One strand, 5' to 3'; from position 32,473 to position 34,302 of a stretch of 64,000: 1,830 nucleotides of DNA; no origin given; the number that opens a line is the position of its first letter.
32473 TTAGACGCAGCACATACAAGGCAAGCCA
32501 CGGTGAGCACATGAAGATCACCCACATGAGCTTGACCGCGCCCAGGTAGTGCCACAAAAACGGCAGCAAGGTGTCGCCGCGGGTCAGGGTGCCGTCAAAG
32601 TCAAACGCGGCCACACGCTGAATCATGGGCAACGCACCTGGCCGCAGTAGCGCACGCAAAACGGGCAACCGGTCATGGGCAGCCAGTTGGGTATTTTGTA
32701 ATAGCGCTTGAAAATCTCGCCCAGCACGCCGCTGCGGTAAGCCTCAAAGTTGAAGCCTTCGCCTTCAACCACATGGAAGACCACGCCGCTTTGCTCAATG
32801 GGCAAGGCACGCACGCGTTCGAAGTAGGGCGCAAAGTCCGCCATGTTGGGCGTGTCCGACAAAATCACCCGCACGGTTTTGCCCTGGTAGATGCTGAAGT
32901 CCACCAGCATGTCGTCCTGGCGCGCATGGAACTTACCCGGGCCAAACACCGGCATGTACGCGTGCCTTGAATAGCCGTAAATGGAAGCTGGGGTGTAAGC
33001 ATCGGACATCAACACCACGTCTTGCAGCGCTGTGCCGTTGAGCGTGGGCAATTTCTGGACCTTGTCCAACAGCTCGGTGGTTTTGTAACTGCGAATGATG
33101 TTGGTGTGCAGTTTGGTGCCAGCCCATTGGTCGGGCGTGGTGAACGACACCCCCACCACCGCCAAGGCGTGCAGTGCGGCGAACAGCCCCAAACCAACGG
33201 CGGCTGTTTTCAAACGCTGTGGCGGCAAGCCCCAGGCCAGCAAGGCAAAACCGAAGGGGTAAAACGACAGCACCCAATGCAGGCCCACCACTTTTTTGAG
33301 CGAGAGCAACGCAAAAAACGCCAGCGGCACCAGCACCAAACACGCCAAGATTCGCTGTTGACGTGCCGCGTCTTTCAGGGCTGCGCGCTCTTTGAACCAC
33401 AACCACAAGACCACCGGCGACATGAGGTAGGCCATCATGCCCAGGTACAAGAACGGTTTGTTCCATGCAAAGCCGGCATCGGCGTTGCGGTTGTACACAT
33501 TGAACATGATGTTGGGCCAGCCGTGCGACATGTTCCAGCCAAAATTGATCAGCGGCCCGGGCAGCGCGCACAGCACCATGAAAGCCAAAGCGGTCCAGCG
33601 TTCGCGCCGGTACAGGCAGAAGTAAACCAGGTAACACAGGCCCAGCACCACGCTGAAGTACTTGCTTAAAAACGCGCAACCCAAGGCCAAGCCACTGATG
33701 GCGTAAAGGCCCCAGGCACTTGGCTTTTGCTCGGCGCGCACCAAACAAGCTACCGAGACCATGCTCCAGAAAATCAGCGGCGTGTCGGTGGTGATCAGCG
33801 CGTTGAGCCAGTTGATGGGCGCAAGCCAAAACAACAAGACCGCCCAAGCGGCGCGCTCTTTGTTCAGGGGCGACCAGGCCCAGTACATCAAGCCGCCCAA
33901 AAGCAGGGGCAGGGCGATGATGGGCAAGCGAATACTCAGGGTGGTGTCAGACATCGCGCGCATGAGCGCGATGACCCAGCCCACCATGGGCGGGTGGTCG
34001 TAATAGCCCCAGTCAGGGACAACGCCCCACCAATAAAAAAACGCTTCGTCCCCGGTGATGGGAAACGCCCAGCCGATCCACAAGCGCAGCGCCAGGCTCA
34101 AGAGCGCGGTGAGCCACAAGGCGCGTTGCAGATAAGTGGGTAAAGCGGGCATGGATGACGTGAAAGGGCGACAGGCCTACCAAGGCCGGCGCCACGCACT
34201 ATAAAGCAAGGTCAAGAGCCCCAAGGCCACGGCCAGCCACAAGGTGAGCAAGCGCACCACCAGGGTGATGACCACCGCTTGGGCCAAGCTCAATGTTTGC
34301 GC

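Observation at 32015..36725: PAP2 / UbiA phosphoribosyltransferase / flippase-like / GT-C / HAD cluster: candidate polyprenyl-phospho-ribose glycosylation system lacking DprE1/E2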

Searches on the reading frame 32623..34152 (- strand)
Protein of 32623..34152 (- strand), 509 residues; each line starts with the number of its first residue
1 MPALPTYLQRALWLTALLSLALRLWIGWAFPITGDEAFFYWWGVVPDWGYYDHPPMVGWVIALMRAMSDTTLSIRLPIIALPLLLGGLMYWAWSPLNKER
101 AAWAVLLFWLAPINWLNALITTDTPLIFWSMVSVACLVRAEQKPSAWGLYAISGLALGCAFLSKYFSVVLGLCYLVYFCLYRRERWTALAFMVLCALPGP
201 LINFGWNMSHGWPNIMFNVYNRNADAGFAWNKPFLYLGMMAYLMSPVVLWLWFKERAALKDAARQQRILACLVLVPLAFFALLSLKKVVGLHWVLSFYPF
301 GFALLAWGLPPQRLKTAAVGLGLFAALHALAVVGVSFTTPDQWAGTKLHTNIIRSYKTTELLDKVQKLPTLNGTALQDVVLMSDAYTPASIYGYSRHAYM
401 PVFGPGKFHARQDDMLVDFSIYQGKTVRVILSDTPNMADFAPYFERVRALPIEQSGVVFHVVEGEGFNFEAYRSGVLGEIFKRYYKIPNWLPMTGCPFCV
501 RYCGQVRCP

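Call 4: search_protein_families(library=pfam, proteins=[window:32623-34152:-], max_evalue=0.01)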
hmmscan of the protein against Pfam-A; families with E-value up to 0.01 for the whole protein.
window:32623-34152:- (509 aa): 1 family
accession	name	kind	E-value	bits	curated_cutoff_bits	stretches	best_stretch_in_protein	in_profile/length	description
PF13231.12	PMT_2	-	2.2e-17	64.2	26.1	1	52-195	1-146/160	Dolichyl-phosphate-mannose-protein mannosyltransferase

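Call 5: search_protein_families(library=ncbifam, proteins=[window:32623-34152:-], max_evalue=0.01)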
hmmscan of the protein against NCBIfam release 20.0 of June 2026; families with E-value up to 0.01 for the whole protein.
window:32623-34152:- (509 aa): 0 families

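Call 22: find_homologous_proteins(query=window:32623-34152:-, max_evalue=0.00001)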
Query window:32623-34152:- (509 aa): 2294 proteins with E <= 0.00001 among 8000 candidates; the best 120 are listed.
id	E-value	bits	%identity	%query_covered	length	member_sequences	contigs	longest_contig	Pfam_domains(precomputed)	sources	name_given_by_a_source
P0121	0.0e+0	1178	99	100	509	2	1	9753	PF13231.13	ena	-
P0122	0.0e+0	1155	97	100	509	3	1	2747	PF13231.13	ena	-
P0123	0.0e+0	1055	89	99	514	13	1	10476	PF02366.25,PF13231.13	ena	-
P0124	0.0e+0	1020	86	99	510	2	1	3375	PF02366.25,PF13231.13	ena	-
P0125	2.1e-289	979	83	100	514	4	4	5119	PF13231.13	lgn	-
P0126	1.8e-227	775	67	99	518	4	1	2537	PF02366.25,PF13231.13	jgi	jgi:4-amino-4-deoxy-L-arabinose transferase-like glycosyltransferase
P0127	5.5e-227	773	68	95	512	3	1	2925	PF02366.25,PF13231.13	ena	-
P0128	5.1e-226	770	68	97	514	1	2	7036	PF02366.25,PF13231.13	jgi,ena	-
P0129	8.1e-226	769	67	95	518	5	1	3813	PF02366.25,PF13231.13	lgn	-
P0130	1.3e-225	768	68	98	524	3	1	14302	PF02366.25,PF13231.13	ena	-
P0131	2.8e-225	767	68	98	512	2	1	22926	PF02366.25,PF13231.13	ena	-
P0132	6.0e-225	766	67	99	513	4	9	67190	PF02366.25,PF13231.13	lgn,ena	-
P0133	6.1e-225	766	67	100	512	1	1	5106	PF02366.25,PF13231.13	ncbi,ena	-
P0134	1.1e-224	765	66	100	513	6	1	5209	PF02366.25,PF13231.13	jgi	jgi:4-amino-4-deoxy-L-arabinose transferase-like glycosyltransferase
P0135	1.7e-224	765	67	99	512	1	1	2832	PF02366.25,PF13231.13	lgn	-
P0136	1.7e-224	765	65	95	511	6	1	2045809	PF02366.25,PF13231.13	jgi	jgi:4-amino-4-deoxy-L-arabinose transferase-like glycosyltransferase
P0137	2.1e-224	765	67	99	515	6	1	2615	PF02366.25,PF13231.13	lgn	-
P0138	2.2e-224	764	67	100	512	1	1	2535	PF02366.25,PF13231.13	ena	-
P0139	2.4e-224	764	67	100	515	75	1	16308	PF02366.25,PF13231.13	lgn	-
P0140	2.4e-224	764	66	100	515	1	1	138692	PF02366.25,PF13231.13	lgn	-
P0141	2.4e-224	764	67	100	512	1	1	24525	PF02366.25,PF13231.13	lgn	-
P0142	3.3e-224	764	68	98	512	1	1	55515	PF02366.25,PF13231.13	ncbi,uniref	ncbi:ArnT family glycosyltransferase [Polaromonas sp.]|uniref:ArnT family glycosyltransferase n=1 Ta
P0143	3.3e-224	764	66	95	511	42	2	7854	PF02366.25,PF13231.13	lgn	-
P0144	4.3e-224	763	67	100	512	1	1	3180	PF02366.25,PF13231.13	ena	-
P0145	4.7e-224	763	66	98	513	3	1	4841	PF02366.25,PF13231.13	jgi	jgi:hypothetical protein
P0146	5.0e-224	763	65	99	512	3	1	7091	PF02366.25,PF13231.13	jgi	-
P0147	8.4e-224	763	66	95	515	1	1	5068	PF02366.25,PF13231.13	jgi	jgi:hypothetical protein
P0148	8.5e-224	762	67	99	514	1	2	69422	PF02366.25,PF13231.13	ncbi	-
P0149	8.6e-224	762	66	100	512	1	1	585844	PF02366.25,PF13231.13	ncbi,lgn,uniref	ncbi:ArnT family glycosyltransferase [Polaromonas sp. LjRoot131]|uniref:ArnT family glycosyltransfer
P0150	9.5e-224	762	67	100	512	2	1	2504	PF02366.25,PF13231.13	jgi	jgi:hypothetical protein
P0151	1.2e-223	762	65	100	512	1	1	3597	PF02366.25,PF13231.13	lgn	-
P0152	1.3e-223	762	67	95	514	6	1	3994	PF02366.25,PF13231.13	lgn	-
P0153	1.6e-223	762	66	99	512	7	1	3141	PF02366.25,PF13231.13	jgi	jgi:4-amino-4-deoxy-L-arabinose transferase-like glycosyltransferase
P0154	1.8e-223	761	68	97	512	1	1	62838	PF02366.25,PF13231.13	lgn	-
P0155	2.0e-223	761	68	97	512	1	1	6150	PF02366.25,PF13231.13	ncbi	ncbi:MAG: glycosyltransferase family 39 protein [Pseudomonadota bacterium]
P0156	2.0e-223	761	67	97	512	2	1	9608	PF02366.25,PF13231.13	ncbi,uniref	ncbi:MAG: ArnT family glycosyltransferase [Polaromonas sp.]|uniref:ArnT family glycosyltransferase n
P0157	2.6e-223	761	67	97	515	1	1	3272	PF02366.25,PF13231.13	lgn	-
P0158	3.7e-223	760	67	99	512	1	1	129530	PF02366.25,PF13231.13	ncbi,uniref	ncbi:glycosyltransferase family 39 protein [Polaromonas sp.]|uniref:ArnT family glycosyltransferase 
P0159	5.8e-223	760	67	99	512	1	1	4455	PF02366.25,PF13231.13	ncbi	ncbi:MAG: glycosyltransferase family 39 protein [Polaromonas sp.]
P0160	8.6e-223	759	65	100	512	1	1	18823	PF02366.25,PF13231.13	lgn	-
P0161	1.2e-222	759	66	100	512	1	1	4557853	PF02366.25,PF13231.13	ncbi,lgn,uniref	ncbi:ArnT family glycosyltransferase [Polaromonas aquatica]|uniref:ArnT family glycosyltransferase n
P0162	1.2e-222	759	66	100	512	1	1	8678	PF02366.25,PF13231.13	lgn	-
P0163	2.0e-222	758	66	100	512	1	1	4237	PF02366.25,PF13231.13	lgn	-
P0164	2.2e-222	758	66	100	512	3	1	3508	PF02366.25,PF13231.13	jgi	jgi:hypothetical protein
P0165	2.3e-222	758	66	100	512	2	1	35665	PF02366.25,PF13231.13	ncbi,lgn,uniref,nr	ncbi:Dolichyl-phosphate-mannose-protein mannosyltransferase [Polaromonas sp. YR568]|uniref:ArnT fami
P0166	2.9e-222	757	67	99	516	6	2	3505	PF02366.25,PF13231.13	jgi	-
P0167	3.9e-222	757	67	100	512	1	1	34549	PF02366.25,PF13231.13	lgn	-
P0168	4.1e-222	757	65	100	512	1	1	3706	PF02366.25,PF13231.13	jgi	jgi:hypothetical protein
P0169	5.0e-222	757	66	100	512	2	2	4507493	PF02366.25,PF13231.13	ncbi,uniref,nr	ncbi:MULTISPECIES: glycosyltransferase family 39 protein [unclassified Polaromonas]|uniref:ArnT fami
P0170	5.6e-222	756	67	96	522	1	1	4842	PF02366.25,PF13231.13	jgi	jgi:hypothetical protein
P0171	8.1e-222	756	68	97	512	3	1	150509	PF02366.25,PF13231.13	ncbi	ncbi:MAG: glycosyltransferase family 39 protein [Pseudomonadota bacterium]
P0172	9.5e-222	756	66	100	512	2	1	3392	PF02366.25,PF13231.13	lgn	-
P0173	1.1e-221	756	66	99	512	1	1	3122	PF02366.25,PF13231.13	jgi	jgi:4-amino-4-deoxy-L-arabinose transferase-like glycosyltransferase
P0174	1.1e-221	755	67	99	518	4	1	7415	PF02366.25,PF13231.13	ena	-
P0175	1.4e-221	755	66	98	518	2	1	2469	PF02366.25,PF13231.13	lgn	-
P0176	1.4e-221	755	66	99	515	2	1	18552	PF02366.25,PF13231.13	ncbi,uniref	ncbi:glycosyltransferase family 39 protein [Polaromonas sp.]|uniref:ArnT family glycosyltransferase 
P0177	1.5e-221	755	65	99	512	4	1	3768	PF02366.25,PF13231.13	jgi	-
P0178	1.7e-221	755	66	100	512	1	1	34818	PF02366.25,PF13231.13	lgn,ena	-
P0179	1.7e-221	755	66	99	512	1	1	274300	PF02366.25,PF13231.13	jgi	jgi:hypothetical protein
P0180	1.9e-221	755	66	100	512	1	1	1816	PF02366.25,PF13231.13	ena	-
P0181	2.4e-221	754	65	99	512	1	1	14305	PF02366.25,PF13231.13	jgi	jgi:4-amino-4-deoxy-L-arabinose transferase-like glycosyltransferase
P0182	2.7e-221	754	66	100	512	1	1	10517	PF02366.25,PF13231.13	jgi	jgi:hypothetical protein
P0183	3.5e-221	754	66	100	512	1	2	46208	PF02366.25,PF13231.13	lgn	-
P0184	3.5e-221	754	65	100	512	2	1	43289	PF02366.25,PF13231.13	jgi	jgi:hypothetical protein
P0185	4.4e-221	754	65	100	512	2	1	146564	PF02366.25,PF13231.13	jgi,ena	-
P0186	6.9e-221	753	65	100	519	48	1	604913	PF02366.25,PF13231.13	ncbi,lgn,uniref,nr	ncbi:glycosyltransferase family 39 protein [Polaromonas sp.]|uniref:ArnT family glycosyltransferase 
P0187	7.5e-221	753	65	100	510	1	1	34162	PF02366.25,PF13231.13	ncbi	-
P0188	7.9e-221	753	66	99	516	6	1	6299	PF02366.25,PF13231.13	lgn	-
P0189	8.0e-221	753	67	99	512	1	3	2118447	PF02366.25,PF13231.13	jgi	jgi:hypothetical protein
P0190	1.2e-220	752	67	97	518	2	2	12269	PF02366.25,PF13231.13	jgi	jgi:hypothetical protein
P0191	1.5e-220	752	65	95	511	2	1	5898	PF02366.25,PF13231.13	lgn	-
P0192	2.4e-220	751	65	100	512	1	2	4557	PF02366.25,PF13231.13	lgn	-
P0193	3.2e-220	751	65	99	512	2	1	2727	PF02366.25,PF13231.13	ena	-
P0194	3.3e-220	751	65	94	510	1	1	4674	PF02366.25,PF13231.13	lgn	-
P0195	3.8e-220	750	65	100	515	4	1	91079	PF02366.25,PF13231.13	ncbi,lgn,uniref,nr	ncbi:glycosyltransferase family 39 protein [Polaromonas sp. AER18D-145]|uniref:ArnT family glycosylt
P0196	6.8e-220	750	65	99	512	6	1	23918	PF02366.25,PF13231.13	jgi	-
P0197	9.9e-220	749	64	96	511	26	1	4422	PF02366.25,PF13231.13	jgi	jgi:4-amino-4-deoxy-L-arabinose transferase-like glycosyltransferase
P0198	1.2e-219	749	66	95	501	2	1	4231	PF02366.25,PF13231.13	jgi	jgi:4-amino-4-deoxy-L-arabinose transferase-like glycosyltransferase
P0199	1.3e-219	749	66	100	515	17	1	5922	PF02366.25,PF13231.13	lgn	-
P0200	1.4e-219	749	66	95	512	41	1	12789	PF02366.25,PF13231.13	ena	-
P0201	1.6e-219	748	67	94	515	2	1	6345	PF02366.25,PF13231.13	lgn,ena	-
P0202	2.1e-219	748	66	98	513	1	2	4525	PF02366.25,PF13231.13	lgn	-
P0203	2.2e-219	748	66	95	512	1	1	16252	PF02366.25,PF13231.13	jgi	jgi:hypothetical protein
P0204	2.3e-219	748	64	100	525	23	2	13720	PF13231.13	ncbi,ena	-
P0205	2.5e-219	748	64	99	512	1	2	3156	PF02366.25,PF13231.13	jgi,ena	jgi:hypothetical protein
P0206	3.8e-219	747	66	95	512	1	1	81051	PF02366.25,PF13231.13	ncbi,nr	ncbi:MAG: glycosyltransferase family 39 protein [Polaromonas sp.]|nr:glycosyltransferase family 39 p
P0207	4.0e-219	747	66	100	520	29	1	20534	PF02366.25,PF13231.13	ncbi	-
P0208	4.2e-219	747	65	96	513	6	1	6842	PF02366.25,PF13231.13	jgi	-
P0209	4.7e-219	747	65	99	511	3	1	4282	PF02366.25,PF13231.13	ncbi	-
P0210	5.0e-219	747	65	98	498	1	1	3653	PF13231.13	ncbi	-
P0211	5.7e-219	747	66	99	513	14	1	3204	PF02366.25,PF13231.13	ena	-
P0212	6.3e-219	746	66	100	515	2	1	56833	PF02366.25,PF13231.13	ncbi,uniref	ncbi:ArnT family glycosyltransferase [Polaromonas sp.]|uniref:ArnT family glycosyltransferase n=1 Ta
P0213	6.5e-219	746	65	99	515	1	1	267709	PF02366.25,PF13231.13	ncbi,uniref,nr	ncbi:MAG TPA: glycosyltransferase family 39 protein [Polaromonas sp.]|uniref:ArnT family glycosyltra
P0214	7.6e-219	746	66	99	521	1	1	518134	PF02366.25,PF13231.13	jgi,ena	-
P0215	1.1e-218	746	65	98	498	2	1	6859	PF02366.25,PF13231.13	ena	-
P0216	1.3e-218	745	65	99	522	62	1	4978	PF02366.25,PF13231.13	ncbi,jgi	jgi:hypothetical protein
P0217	1.8e-218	745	66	95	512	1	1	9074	PF02366.25,PF13231.13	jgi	jgi:hypothetical protein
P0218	1.8e-218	745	65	97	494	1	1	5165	PF02366.25,PF13231.13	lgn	-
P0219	3.6e-218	744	65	98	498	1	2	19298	PF02366.25,PF13231.13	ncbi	-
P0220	3.6e-218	744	65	98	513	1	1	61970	PF02366.25,PF13231.13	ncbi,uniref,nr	ncbi:glycosyltransferase family 39 protein [Polaromonas sp.]|uniref:ArnT family glycosyltransferase 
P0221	3.8e-218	744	65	100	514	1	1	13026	PF02366.25,PF13231.13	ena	-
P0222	8.9e-218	743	64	95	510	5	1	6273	PF02366.25,PF13231.13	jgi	-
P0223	9.5e-218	743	65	99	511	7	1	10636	PF02366.25,PF13231.13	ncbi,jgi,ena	-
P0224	9.5e-218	743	64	100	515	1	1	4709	PF02366.25,PF13231.13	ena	-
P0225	9.7e-218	742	66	95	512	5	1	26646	PF02366.25,PF13231.13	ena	-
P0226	1.0e-217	742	65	99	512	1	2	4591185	PF02366.25,PF13231.13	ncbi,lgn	-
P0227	1.0e-217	742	66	99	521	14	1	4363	PF02366.25,PF13231.13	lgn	-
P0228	1.2e-217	742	65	99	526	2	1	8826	PF02366.25,PF13231.13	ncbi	-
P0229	1.8e-217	742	64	99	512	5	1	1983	PF02366.25,PF13231.13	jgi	jgi:hypothetical protein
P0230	1.8e-217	742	65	99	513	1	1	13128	PF02366.25,PF13231.13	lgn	-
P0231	1.9e-217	742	66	98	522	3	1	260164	PF02366.25,PF13231.13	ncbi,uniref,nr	ncbi:ArnT family glycosyltransferase [Polaromonas sp. SM01]|uniref:ArnT family glycosyltransferase n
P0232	2.1e-217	741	66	95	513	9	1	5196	PF02366.25,PF13231.13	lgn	-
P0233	3.0e-217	741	65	99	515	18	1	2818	PF02366.25,PF13231.13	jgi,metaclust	metaclust:\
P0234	3.1e-217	741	64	99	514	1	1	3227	PF02366.25,PF13231.13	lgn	-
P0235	4.6e-217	740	65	97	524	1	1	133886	PF02366.25,PF13231.13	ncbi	ncbi:MAG: glycosyltransferase family 39 protein [Pseudomonadota bacterium]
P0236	6.4e-217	740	65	99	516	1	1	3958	PF02366.25,PF13231.13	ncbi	-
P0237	7.9e-217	739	66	95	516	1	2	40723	PF02366.25,PF13231.13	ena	-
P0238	9.0e-217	739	65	94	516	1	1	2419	PF02366.25,PF13231.13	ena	-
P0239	1.0e-216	739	66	96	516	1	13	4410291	PF02366.25,PF13231.13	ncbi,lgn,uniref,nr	ncbi:ArnT family glycosyltransferase [Polaromonas naphthalenivorans]|uniref:Glycosyl transferase, fa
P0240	1.3e-216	739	65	95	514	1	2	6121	PF02366.25,PF13231.13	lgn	-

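Call 23: search_solved_structures(query=window:32623-34152:-, max_evalue=1, show_alignments=1)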
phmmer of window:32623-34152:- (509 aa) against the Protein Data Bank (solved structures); distinct sequences matched with E-value up to 1: 0.

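Call 38: predict_structure(alignment_id=A1)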
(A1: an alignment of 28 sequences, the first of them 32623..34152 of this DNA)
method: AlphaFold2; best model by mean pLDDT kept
length: 509 residues; sequences in the alignment: 28
mean_pLDDT: 79.8   pTM: 0.83
mean pLDDT of the five models: 79.8, 79.2, 78.9, 78.1, 77.1
residues with pLDDT >= 90: 166; 70-90: 227; 50-70: 94; < 50: 22
segments of 3 or more residues with pLDDT < 50: 221-225, 407-410, 492-495, 505-509
pLDDT, mean of each block of 10 residues (from residue 1): 87 94 88 76 54 66 79 85 93 94 95 74 80 95 89 94 77 95 94 92 69 51 51 69 80 90 90 85 62 68 91 92 89 82 77 82 88 71 83 84 62 65 91 85 93 85 92 80 61 50 49
secondary structure, 60 per line:
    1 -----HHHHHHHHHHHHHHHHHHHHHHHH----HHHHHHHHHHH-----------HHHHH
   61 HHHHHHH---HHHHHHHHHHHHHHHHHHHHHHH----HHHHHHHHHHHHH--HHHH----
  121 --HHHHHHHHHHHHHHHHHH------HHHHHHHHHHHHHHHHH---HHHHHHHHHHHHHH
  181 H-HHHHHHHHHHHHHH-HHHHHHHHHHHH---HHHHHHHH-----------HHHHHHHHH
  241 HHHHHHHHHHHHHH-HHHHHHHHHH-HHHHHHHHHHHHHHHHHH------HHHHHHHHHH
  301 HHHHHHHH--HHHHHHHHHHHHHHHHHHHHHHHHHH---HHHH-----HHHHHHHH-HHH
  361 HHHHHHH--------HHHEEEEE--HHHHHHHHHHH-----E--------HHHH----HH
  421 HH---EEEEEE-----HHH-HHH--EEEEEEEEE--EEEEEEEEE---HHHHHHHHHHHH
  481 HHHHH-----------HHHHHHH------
elements in order: H6-29 H34-44 H56-67 H71-93 H98-110 H113-116 H123-140 H147-163 H167-181 H183-196 H198-209 H213-220 H232-254 H256-265 H267-284 H291-308 H311-336 H340-343 H349-356 H358-367 E379-383 H386-396 H411-414 H419-422 E426-431 E446-454 E457-465 H469-485 H497-503

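Call 43: fold_search(model_id=the predicted structure, library=pdb)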
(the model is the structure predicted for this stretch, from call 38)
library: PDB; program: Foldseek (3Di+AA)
matches with E <= 10: 182; with E <= 0.001: 9
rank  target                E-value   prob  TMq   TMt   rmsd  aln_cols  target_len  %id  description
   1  5ezm                  2.3e-06  1.00  0.60  0.57  10.1       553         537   15  Crystal Structure of ArnT from Cupriavidus metallidurans in the apo state (released 2016-02-17)
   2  5f15                  2.7e-06  1.00  0.61  0.58   9.9       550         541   15  Crystal Structure of ArnT from Cupriavidus metallidurans bound to Undecaprenyl phosphate (released 2016-02-17)
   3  9i5k_A                1.2e-05  1.00  0.48  0.49   7.2       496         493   12  Structure of the Chaetomium thermophilum Pmt4 homodimer (C2 symmetry) (released 2025-12-24)
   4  9i5l_A                1.3e-04  1.00  0.34  0.25   4.5       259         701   16  Structure of the Chaetomium thermophilum Pmt4 homodimer (C1 symmetry) (released 2025-12-24)
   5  7e9s_A                2.3e-04  1.00  0.45  0.29  15.5       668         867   11  Archaeal oligosaccharyltransferase AglB from Archaeoglobus fulgidus in complex with an inhibitory peptide and a dolich (released 2021-09-08)
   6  9s6s_A                3.2e-04  1.00  0.50  0.47   8.6       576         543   11  Ternary cryo-EM structure of human ALG9 with Dol25-PP-GlcNAc2Man6, Dol25-P-Man and Fab (released 2026-03-18)
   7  3waj                  3.9e-04  1.00  0.44  0.30  16.1       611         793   13  Crystal structure of the Archaeoglobus fulgidus oligosaccharyltransferase (O29867_ARCFU) complex with Zn and sulfate (released 2013-10-30)
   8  5gmy_A                4.7e-04  1.00  0.46  0.30  16.1       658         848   11  Crystal structure of the Archaeoglobus fulgidus oligosaccharyltransferase (O29867_ARCFU) tethered with an acceptor pep (released 2017-02-01)
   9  3wak                  5.1e-04  1.00  0.44  0.28  15.3       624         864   13  Crystal structure of the Archaeoglobus fulgidus oligosaccharyltransferase (O29867_ARCFU) in the apo form (released 2013-10-30)
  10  6p25_B                1.3e-03  1.00  0.34  0.26   4.2       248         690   17  Structure of S. cerevisiae protein O-mannosyltransferase Pmt1-Pmt2 complex bound to the sugar donor and a peptide acce (released 2019-07-10)
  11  9e61_B                1.8e-03  1.00  0.32  0.23   5.3       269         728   17  Cryo-EM structure of Saccharomyces cerevisiae Pmt4 apo form (released 2025-10-15)
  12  6p25_A                2.0e-03  1.00  0.33  0.24   4.8       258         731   18  Structure of S. cerevisiae protein O-mannosyltransferase Pmt1-Pmt2 complex bound to the sugar donor and a peptide acce (released 2019-07-10)
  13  9e61_A                2.1e-03  1.00  0.33  0.24   5.5       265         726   18  Cryo-EM structure of Saccharomyces cerevisiae Pmt4 apo form (released 2025-10-15)
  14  9s6u_A                2.1e-03  1.00  0.50  0.48   8.3       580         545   12  Ternary cryo-EM structure of human ALG9 with Dol25-PP-GlcNAc2Man8, Dol25-P-Man and Fab (released 2026-03-18)
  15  9e6i_B                2.2e-03  1.00  0.32  0.23   6.8       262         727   19  Cryo-EM structure of Saccharomyces cerevisiae Pmt4-Ccw5 complex (released 2025-10-15)
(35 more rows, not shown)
